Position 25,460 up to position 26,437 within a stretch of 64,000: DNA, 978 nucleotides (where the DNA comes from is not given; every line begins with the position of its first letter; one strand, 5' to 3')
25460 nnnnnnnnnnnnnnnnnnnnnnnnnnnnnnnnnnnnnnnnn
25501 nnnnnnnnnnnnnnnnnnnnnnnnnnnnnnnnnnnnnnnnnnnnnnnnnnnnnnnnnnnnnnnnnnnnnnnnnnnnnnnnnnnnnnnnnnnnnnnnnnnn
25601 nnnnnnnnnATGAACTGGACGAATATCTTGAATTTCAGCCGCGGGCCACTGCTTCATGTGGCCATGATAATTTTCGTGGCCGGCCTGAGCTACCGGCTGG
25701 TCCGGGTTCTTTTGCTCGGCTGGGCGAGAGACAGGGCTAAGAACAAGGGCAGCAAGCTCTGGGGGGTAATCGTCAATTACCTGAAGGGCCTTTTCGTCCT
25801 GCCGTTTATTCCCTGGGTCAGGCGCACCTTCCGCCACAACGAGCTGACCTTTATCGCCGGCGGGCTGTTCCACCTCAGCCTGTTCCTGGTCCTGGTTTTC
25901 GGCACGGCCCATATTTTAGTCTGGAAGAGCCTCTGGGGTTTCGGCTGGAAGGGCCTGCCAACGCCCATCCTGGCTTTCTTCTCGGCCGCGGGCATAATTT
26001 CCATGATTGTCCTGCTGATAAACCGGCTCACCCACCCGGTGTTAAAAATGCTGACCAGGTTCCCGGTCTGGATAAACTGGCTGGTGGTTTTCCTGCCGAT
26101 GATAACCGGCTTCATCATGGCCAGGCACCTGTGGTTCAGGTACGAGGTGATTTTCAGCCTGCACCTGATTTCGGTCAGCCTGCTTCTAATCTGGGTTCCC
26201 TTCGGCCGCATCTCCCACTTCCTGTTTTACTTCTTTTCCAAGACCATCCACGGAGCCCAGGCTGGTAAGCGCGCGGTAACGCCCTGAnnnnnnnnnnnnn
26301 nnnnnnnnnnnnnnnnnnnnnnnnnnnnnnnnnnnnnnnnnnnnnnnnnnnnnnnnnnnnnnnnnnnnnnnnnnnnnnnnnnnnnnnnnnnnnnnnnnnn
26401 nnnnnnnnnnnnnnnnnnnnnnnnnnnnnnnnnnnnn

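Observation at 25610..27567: Isp1 (cytochrome b) and Isp2 (HdrD-like) inserted between hydrogenase small and large subunit genes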

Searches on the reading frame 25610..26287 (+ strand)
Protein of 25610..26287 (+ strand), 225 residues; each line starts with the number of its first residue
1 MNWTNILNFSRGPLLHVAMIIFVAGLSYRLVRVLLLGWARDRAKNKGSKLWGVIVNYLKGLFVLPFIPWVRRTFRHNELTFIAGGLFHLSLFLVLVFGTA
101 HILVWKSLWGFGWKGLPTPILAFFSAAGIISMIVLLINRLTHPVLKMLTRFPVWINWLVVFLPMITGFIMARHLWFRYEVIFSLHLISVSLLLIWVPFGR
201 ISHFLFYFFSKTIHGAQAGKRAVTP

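Call 3: search_protein_families(library=pfam, proteins=[window:25610-26287:+], max_evalue=0.01)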
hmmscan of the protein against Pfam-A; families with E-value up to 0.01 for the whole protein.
window:25610-26287:+ (225 aa): 0 families

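Call 4: search_protein_families(library=ncbifam, proteins=[window:25610-26287:+], max_evalue=0.01)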
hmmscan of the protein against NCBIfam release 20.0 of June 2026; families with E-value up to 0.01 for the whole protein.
window:25610-26287:+ (225 aa): 2 families
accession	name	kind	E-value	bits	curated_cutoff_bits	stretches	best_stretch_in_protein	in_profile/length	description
NF045723.1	memb_anch_TmcC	equivalog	8.4e-32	110.4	240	1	5-218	2-209/218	TmcC family electron transfer complex membrane anchor subunit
NF045716.1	sulf_resp_HmcE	equivalog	5.2e-24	85.1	275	1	8-216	3-209/226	sulfate respiration complex protein HmcE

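Call 11: search_solved_structures(query=window:25610-26287:+, max_evalue=1, show_alignments=3)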
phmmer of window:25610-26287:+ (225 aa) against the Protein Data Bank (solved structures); distinct sequences matched with E-value up to 1: 0.
